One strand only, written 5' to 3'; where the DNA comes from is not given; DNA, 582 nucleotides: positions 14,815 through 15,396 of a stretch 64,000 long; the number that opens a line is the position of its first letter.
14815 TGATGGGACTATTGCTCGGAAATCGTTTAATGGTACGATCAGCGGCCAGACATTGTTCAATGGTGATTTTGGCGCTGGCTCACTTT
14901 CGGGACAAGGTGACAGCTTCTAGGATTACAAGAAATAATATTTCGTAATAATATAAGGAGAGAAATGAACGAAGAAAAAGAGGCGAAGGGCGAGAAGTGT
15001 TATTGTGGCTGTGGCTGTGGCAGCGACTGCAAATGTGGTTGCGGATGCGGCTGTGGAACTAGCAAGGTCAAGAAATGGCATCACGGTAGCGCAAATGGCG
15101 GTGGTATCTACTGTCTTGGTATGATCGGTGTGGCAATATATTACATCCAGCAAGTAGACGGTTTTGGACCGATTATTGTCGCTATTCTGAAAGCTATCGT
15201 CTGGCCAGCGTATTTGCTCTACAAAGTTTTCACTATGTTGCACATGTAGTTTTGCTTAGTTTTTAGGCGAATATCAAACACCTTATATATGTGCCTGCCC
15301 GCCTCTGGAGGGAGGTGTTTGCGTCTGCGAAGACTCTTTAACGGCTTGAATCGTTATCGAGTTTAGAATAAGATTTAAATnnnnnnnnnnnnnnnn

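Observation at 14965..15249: Metallothionein-like CxC-repeat peptide fused to a transmembrane helix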

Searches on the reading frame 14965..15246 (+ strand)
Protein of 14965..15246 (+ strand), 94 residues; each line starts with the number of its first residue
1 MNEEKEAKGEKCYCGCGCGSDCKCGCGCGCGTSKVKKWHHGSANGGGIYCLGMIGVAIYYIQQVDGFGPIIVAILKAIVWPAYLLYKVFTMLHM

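Call 3: search_protein_families(library=pfam, proteins=[window:14965-15246:+], max_evalue=10)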
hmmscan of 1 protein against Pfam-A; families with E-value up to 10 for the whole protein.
window:14965-15246:+ (94 aa): 1 family
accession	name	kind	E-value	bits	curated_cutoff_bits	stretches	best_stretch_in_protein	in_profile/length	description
PF23906.1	DUF7248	-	5.8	7.4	27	1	67-93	17-43/58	Family of unknown function (DUF7248)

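Call 4: search_protein_families(library=ncbifam, proteins=[window:14965-15246:+], max_evalue=10)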
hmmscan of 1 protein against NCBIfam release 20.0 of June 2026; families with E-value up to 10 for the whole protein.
window:14965-15246:+ (94 aa): 1 family
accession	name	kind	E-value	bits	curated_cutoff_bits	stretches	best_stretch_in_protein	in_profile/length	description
NF006911.0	PRK09400.2-2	equivalog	1.9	8.8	106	1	45-64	61-80/82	preprotein translocase subunit SecE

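Call 6: find_homologous_proteins(query=window:14965-15246:+, max_evalue=0.01)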
Query window:14965-15246:+ (94 aa): 29 proteins with E <= 0.01 among 51 candidates.
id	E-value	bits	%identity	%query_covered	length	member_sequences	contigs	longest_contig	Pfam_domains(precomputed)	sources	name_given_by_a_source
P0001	6.1e-59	215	100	100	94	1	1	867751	-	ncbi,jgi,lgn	ncbi:MAG: hypothetical protein WC227_02175 [Patescibacteria group bacterium]|jgi:hypothetical protei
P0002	1.6e-40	156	65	100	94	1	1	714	-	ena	-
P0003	1.2e-31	127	66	85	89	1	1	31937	-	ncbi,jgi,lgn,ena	ncbi:MAG: hypothetical protein WCG48_03340 [Candidatus Berkelbacteria bacterium]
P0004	2.3e-30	123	87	50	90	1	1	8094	-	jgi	jgi:hypothetical protein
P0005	6.7e-29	118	62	100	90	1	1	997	-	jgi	jgi:hypothetical protein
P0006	2.6e-25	107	71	79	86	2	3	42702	-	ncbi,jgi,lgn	jgi:hypothetical protein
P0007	4.6e-25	106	65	97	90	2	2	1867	-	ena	-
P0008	3.1e-24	103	63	80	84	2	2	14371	-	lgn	-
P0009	3.5e-24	103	73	63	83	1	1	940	-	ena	-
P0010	2.4e-23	100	82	54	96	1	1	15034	-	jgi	jgi:hypothetical protein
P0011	5.4e-23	99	85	50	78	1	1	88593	-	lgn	-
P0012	5.8e-23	99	77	63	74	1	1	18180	-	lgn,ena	-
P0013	2.0e-22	97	63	81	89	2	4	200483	-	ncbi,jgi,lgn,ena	ncbi:MAG: hypothetical protein WCI57_05955 [Candidatus Berkelbacteria bacterium]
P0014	1.1e-21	95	77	50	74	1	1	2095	-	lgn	-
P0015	1.2e-21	95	75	63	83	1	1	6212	-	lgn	-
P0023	2.1e-11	62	63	57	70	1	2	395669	-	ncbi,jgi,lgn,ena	ncbi:MAG: hypothetical protein WC080_00055 [Patescibacteria group bacterium]|jgi:hypothetical protei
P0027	4.1e-9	55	49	79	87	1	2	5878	-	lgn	-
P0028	6.8e-8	51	40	98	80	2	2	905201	-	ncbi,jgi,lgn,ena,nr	ncbi:MAG TPA: hypothetical protein PLI45_02405 [Candidatus Woesebacteria bacterium]|nr:hypothetical 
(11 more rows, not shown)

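Call 11: find_encoding_contigs(protein=P0003, flank=5000, max_places=2)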
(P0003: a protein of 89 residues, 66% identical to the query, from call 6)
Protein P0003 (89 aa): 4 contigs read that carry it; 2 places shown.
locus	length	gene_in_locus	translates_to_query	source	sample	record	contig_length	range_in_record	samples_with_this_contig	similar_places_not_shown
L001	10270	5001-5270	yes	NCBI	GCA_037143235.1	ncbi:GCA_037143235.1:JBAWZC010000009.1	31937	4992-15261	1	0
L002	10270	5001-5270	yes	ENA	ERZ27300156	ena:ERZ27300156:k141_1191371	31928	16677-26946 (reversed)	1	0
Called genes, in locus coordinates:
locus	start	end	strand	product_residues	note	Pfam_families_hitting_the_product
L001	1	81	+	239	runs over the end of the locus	PF24827:AstE_AspA_cat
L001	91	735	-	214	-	PF07853:DUF1648, PF13630:SdpI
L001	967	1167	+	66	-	-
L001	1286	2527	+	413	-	PF00483:NTP_transferase, PF07959:Fucose_pyrophosphorylase (faint), PF24894:Hexapep_GlmU, PF25084:LbH_EIF2B, PF25087:GMPPB_C (weak), PF25247:LbH_GLGC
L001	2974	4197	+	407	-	PF00270:DEAD, PF04851:ResIII (weak), PF00271:Helicase_C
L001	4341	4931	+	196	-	PF10110:GPDPase_memb (faint), PF06790:UPF0259, PF06161:DUF975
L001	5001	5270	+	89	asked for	-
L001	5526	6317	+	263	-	PF00459:Inositol_P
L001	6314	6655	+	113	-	-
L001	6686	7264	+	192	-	PF00300:His_Phos_1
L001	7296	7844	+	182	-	PF01966:HD (weak)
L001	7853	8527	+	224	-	-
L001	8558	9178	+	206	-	-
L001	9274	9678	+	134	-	-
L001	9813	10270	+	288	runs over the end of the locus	PF02498:Bro-N (weak)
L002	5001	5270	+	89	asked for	-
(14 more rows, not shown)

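Call 12: find_encoding_contigs(protein=P0006, flank=5000, max_places=2)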
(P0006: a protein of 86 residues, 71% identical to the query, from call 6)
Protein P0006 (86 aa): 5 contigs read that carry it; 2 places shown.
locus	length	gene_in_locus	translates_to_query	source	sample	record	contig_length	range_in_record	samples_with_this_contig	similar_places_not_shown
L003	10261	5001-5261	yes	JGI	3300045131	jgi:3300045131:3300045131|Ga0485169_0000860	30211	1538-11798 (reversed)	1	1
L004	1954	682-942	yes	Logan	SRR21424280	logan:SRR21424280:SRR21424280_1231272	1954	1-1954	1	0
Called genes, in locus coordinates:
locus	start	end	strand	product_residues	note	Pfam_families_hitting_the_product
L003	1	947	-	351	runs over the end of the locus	PF01380:SIS, PF10432:bact-PGI_C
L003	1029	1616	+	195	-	PF01300:Sua5_yciO_yrdC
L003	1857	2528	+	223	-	PF00072:Response_reg, PF00486:Trans_reg_C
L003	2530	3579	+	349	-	PF00512:HisKA, PF02518:HATPase_c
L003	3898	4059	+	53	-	-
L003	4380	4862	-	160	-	-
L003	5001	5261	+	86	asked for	-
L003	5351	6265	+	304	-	PF00892:EamA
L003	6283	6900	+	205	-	PF06445:GyrI-like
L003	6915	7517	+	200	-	PF01725:Ham1p_like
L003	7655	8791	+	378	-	PF02769:AIRS_C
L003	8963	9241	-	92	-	-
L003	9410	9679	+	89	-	-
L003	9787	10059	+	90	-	-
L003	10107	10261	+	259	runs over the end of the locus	PF04203:Sortase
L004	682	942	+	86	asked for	-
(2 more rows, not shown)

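Call 13: find_encoding_contigs(protein=P0013, flank=5000, max_places=2)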
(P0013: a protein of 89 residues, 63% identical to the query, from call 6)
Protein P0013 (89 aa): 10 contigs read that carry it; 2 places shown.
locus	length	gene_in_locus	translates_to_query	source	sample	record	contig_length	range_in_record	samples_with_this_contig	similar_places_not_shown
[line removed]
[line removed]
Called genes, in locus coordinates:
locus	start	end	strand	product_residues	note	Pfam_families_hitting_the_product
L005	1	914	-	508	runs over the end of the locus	PF00239:Resolvase, PF07508:Recombinase (weak)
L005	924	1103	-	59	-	-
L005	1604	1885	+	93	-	-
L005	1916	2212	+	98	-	-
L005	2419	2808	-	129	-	-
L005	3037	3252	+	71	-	PF07411:DUF1508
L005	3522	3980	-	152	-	-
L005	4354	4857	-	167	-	-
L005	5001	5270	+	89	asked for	-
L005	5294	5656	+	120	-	PF12675:DUF3795 (weak)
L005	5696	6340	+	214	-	-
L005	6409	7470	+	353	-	-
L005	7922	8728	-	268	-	PF00072:Response_reg (faint)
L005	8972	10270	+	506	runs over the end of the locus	PF12072:RNase_Y_N, PF00013:KH_1 (weak), PF01966:HD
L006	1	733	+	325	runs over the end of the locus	PF13386:DsbD_2, PF13473:Cupredoxin_1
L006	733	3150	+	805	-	PF00403:HMA, PF00122:E1-E2_ATPase, PF00702:Hydrolase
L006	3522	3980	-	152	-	-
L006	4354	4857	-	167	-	-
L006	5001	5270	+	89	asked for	-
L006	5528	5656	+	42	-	-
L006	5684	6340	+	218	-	-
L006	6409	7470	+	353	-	-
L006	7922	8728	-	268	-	PF00072:Response_reg (faint)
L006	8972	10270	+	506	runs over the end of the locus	PF12072:RNase_Y_N, PF00013:KH_1 (weak), PF01966:HD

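Call 14: find_encoding_contigs(protein=P0011, flank=5000, max_places=1)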
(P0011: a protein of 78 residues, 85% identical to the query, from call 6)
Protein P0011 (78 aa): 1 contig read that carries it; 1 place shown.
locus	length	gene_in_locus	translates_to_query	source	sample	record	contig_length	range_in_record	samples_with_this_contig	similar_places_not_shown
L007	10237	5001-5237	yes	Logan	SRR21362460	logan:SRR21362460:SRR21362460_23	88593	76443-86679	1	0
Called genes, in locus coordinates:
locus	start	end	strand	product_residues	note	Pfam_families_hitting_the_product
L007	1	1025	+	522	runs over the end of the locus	PF13570:Beta-prop_ACSF4 (faint), PF13360:PQQ_2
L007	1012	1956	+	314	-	-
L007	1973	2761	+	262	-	-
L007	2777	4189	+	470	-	PF13360:PQQ_2 (faint), PF13570:Beta-prop_ACSF4, PF01011:PQQ (faint)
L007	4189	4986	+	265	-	-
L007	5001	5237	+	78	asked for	-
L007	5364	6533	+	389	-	PF12704:MacB_PCD, PF02687:FtsX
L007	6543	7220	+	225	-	PF02463:SMC_N (faint), PF00005:ABC_tran, PF13304:AAA_21 (faint)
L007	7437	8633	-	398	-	PF00989:PAS (weak), PF08448:PAS_4 (faint), PF13188:PAS_8 (faint), PF13426:PAS_9 (weak), PF07228:SpoIIE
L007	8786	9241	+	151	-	-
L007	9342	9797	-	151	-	-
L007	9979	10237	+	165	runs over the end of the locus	PF20603:Bact_hydrolase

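Call 15: find_encoding_contigs(protein=P0023, flank=5000, max_places=1)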
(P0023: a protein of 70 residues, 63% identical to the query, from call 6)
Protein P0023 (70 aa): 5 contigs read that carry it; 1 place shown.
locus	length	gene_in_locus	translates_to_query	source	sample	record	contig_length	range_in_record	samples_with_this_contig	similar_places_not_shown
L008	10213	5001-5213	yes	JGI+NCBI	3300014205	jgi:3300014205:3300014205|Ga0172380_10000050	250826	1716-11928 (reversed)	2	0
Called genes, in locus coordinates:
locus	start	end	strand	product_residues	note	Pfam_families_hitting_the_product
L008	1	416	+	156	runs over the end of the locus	-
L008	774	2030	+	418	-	PF00270:DEAD, PF04851:ResIII, PF00271:Helicase_C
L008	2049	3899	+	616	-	PF00009:GTP_EFTU, PF01926:MMR_HSR1 (weak), PF22042:EF-G_D2, PF03144:GTP_EFTU_D2 (weak), PF00679:EFG_C, PF21018:BipA_C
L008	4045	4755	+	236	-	-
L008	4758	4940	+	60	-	-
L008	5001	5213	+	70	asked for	-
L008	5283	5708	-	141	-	-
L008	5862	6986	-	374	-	-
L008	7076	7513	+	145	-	PF08818:DUF1801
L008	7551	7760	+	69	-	PF13396:PLDc_N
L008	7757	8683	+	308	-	PF00005:ABC_tran, PF13304:AAA_21 (faint)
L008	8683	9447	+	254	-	PF12679:ABC2_membrane_2, PF12730:ABC2_membrane_4 (weak), PF12698:ABC2_membrane_3, PF10920:DUF2705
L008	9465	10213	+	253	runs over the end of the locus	PF18761:Heliorhodopsin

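Call 16: find_encoding_contigs(protein=P0028, flank=5000, max_places=1)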
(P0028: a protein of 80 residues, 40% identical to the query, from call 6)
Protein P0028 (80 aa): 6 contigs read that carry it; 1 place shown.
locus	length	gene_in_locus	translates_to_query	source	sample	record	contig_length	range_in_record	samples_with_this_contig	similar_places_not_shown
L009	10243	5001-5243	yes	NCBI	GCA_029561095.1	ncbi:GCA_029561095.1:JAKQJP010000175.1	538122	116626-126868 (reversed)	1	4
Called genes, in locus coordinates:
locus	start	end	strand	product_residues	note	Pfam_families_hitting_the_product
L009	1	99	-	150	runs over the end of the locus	-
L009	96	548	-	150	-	PF02580:Tyr_Deacylase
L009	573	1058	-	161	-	-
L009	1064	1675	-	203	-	-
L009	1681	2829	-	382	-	PF05496:RuvB_N, PF00158:Sigma54_activat (faint), PF13191:AAA_16 (faint), PF14532:Sigma54_activ_2 (faint), PF00004:AAA, PF07728:AAA_5 (weak), PF16193:AAA_assoc_2, PF12002:MgsA_C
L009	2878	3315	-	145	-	-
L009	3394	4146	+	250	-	PF13489:Methyltransf_23 (weak), PF13649:Methyltransf_25 (weak), PF13847:Methyltransf_31 (weak), PF08241:Methyltransf_11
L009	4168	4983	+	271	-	PF00891:Methyltransf_2 (weak), PF05175:MTS, PF13489:Methyltransf_23, PF06325:PrmA (weak), PF13847:Methyltransf_31, PF08241:Methyltransf_11, PF08242:Methyltransf_12, PF13649:Methyltransf_25, +1 more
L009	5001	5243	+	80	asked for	-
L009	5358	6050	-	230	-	-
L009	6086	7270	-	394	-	PF00270:DEAD, PF04851:ResIII (weak), PF16203:ERCC3_RAD25_C (weak), PF00271:Helicase_C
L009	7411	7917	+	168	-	PF01464:SLT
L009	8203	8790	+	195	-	PF08241:Methyltransf_11 (weak)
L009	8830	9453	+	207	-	PF01467:CTP_transf_like (weak)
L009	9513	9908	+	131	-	-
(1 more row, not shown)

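Call 21: search_solved_structures(query=A1, max_evalue=10)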
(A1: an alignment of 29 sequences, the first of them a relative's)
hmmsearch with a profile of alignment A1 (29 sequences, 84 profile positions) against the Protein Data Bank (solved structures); distinct sequences matched with E-value up to 10: 2.
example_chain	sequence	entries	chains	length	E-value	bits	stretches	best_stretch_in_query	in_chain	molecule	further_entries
7b0k_A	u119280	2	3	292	0.61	13.7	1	27-72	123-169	Drug/metabolite transporter (DMT) superfamily permease | LicB protein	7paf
8q84_Q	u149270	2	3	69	0.95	13.1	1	16-56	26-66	DASH complex subunit HSK3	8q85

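Call 28: predict_structure(alignment_id=A1)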
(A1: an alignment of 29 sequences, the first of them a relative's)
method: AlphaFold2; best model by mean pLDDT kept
length: 94 residues; sequences in the alignment: 29
mean_pLDDT: 62.2   pTM: 0.29
mean pLDDT of the five models: 62.2, 62.1, 61.1, 61.0, 58.8
residues with pLDDT >= 90: 0; 70-90: 28; 50-70: 46; < 50: 20
segments of 3 or more residues with pLDDT < 50: 1-10, 18-20, 31-33
pLDDT, mean of each block of 10 residues (from residue 1): 44 50 52 49 54 70 67 83 87 73
secondary structure, 60 per line:
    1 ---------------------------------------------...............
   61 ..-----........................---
elements in order: H46-62 H68-91

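Call 36: search_protein_families(library=pfam, proteins=[L003:4380-4859:-], max_evalue=0.001)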
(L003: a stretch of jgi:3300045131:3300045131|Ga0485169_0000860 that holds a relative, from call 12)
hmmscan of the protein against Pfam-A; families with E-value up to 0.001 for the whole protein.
L003:4380-4859:- (159 aa): 0 families
